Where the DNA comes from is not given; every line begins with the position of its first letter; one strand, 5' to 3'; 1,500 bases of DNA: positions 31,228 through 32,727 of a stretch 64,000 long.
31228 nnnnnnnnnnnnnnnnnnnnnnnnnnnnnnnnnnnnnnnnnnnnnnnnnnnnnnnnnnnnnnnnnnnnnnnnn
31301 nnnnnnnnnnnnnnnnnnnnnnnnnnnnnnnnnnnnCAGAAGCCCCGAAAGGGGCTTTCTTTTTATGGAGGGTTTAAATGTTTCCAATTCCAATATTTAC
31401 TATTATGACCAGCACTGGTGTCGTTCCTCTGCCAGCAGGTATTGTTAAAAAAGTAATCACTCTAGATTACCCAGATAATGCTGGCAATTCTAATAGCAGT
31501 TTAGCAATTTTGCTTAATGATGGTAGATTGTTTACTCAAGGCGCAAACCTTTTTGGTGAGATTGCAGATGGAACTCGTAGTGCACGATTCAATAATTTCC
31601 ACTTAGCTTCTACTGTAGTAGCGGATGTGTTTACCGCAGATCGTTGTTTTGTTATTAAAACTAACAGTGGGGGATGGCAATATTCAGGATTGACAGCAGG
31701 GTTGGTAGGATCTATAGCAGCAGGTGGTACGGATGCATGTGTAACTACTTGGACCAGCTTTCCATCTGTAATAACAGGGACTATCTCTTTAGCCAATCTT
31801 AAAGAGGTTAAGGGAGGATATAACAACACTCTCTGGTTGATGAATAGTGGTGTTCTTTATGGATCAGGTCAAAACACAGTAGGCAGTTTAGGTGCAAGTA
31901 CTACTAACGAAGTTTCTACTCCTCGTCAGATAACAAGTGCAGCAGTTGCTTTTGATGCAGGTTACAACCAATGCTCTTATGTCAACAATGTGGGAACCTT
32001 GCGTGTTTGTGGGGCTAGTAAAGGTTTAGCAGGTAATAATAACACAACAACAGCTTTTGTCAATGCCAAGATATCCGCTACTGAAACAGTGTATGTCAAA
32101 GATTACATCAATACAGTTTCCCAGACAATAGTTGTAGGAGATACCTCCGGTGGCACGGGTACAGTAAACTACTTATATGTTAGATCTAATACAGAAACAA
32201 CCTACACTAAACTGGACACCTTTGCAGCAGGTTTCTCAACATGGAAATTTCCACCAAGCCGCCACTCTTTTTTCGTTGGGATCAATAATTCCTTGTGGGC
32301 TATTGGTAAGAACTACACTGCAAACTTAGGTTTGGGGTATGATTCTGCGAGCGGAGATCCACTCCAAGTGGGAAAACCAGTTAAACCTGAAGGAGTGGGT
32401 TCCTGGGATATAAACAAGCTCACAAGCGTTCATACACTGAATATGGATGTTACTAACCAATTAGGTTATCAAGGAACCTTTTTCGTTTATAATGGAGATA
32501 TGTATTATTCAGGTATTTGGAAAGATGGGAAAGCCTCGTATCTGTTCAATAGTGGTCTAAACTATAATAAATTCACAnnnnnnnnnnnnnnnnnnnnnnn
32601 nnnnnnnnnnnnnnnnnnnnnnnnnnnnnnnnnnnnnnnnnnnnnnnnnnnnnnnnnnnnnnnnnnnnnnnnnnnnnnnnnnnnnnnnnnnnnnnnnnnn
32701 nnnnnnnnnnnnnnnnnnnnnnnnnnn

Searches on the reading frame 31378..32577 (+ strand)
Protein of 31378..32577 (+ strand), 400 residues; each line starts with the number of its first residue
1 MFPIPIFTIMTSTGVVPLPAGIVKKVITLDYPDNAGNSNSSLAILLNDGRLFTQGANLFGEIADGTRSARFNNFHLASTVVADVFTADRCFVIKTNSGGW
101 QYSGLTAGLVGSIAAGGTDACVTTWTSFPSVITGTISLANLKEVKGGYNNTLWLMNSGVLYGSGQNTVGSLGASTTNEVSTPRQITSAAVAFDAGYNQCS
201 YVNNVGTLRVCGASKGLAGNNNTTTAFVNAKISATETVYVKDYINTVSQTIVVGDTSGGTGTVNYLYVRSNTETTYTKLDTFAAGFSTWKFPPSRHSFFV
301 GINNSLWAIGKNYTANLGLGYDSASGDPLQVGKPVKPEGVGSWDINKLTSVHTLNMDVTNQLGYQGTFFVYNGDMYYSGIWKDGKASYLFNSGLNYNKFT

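Call 58: search_dna_similar(query=window:31378-32577:+, collection=phages, mode=protein, max_rows=40, rows=spread)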
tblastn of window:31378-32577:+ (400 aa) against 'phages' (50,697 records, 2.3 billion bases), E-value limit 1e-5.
Records with a match: 212; places in all: 213; records where one place covers at least 80% of the query: 95.
Best place of each record, by identity: >=99% 44; 95-99% 19; 80-90% 2; 60-80% 4; <60% 143.
By first word of the organism name: Escherichia 156; Campylobacter 16; Salmonella 14; Cronobacter 9; Phapecoctavirus 3; Shigella 2; Klebsiella 2; Enterobacter 2; Phage 2; Xanthomonas 2; and 4 more.
By host as written in the record: Escherichia coli 50; Escherichia coli K-12 MG1655 22; - 19; Campylobacter jejuni 15; Escherichia coli K-12 12; Cronobacter sakazakii 9; Escherichia coli O157:H7 7; Escherichia coli O177 6; and 51 more.
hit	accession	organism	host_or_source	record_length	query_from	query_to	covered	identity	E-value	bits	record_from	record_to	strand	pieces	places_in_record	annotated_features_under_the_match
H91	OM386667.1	Escherichia phage vB_EcoM_REC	Escherichia coli APEC BEN4358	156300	1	400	100%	100.0%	0e+0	782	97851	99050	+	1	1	hypothetical protein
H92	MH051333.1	Escherichia phage vB_EcoM-Ro121c4YLVW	Escherichia coli STEC O121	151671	1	400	100%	100.0%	0e+0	781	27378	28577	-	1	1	hypothetical protein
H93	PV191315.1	Escherichia phage vB_EcoM-P3322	Escherichia coli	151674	1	400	100%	100.0%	0e+0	781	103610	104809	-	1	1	hypothetical protein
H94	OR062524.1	Escherichia phage vB_EcoM_3A1_SA_NWU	Escherichia coli O177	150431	1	400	100%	99.8%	0e+0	782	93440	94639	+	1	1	tail protein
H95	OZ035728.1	Phapecoctavirus 536P1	-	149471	1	400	100%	99.8%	0e+0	780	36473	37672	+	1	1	record has no annotation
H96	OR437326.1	Escherichia phage iGC_PHA_EC001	Escherichia coli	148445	1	400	100%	99.5%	0e+0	780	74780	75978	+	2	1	tail protein (x2)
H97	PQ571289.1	Escherichia phage EF1-1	Escherichia fergusonii T12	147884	1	400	100%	99.5%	0e+0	779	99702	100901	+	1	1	tail protein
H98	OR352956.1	Escherichia phage AV126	Escherichia coli ESBL080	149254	1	400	100%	99.3%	0e+0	776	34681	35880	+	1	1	hypothetical protein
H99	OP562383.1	Acinetobacter phage vB_AbaM_ ABPW7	Acinetobacter sp.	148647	1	400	100%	99.0%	0e+0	775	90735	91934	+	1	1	hypothetical protein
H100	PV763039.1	Escherichia phage WPEC6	Escherichia coli EC3.18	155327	1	400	100%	98.8%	0e+0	774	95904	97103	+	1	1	tail protein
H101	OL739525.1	Escherichia phage dw-ec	Escherichia coli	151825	1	400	100%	98.5%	0e+0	775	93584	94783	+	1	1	none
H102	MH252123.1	Klebsiella phage ZCKP1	Klebsiella pneumoniae KP/01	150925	1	400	100%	98.0%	0e+0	768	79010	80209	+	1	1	hypothetical protein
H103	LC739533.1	Escherichia phage phiWec179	Escherichia coli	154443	1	399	100%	75.7%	0e+0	613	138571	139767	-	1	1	hypothetical protein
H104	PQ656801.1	Cronobacter phage Csp-D17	Cronobacter sakazakii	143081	1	400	100%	40.8%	1e-65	232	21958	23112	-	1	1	record has no annotation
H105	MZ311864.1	Escherichia phage vB_EcoM_LNA4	Escherichia coli ST131 O25b:H4:K1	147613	1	400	100%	39.8%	2e-63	225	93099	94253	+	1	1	record has no annotation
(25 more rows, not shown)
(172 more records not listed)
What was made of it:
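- BASEL annotates the rV5-type orthologue as a lateral tail fibre protein (call 58).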

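Call 75: get_annotated_region(hit=H103, flank=2500)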
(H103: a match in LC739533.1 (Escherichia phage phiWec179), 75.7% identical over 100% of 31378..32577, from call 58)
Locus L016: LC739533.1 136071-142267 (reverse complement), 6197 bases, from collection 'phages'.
description: Escherichia phage phiWec179 DNA, complete genome.
organism: Escherichia phage phiWec179 (NCBI taxid 2992780)
taxonomy: Viruses; Duplodnaviria; Heunggongvirae; Uroviricota; Caudoviricetes; Stephanstirmvirinae; Phapecoctavirus
host: Escherichia coli; source: sewage from a pig farm; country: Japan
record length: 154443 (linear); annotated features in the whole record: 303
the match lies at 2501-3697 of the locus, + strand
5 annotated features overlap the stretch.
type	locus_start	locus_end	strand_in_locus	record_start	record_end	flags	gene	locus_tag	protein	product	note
CDS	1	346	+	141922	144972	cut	-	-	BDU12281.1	hypothetical protein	-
CDS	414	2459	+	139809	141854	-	-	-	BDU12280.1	hypothetical protein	-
CDS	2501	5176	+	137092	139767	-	-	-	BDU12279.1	hypothetical protein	-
CDS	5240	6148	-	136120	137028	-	-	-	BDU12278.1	hypothetical protein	-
CDS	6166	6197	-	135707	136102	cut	-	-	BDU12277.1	hypothetical protein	-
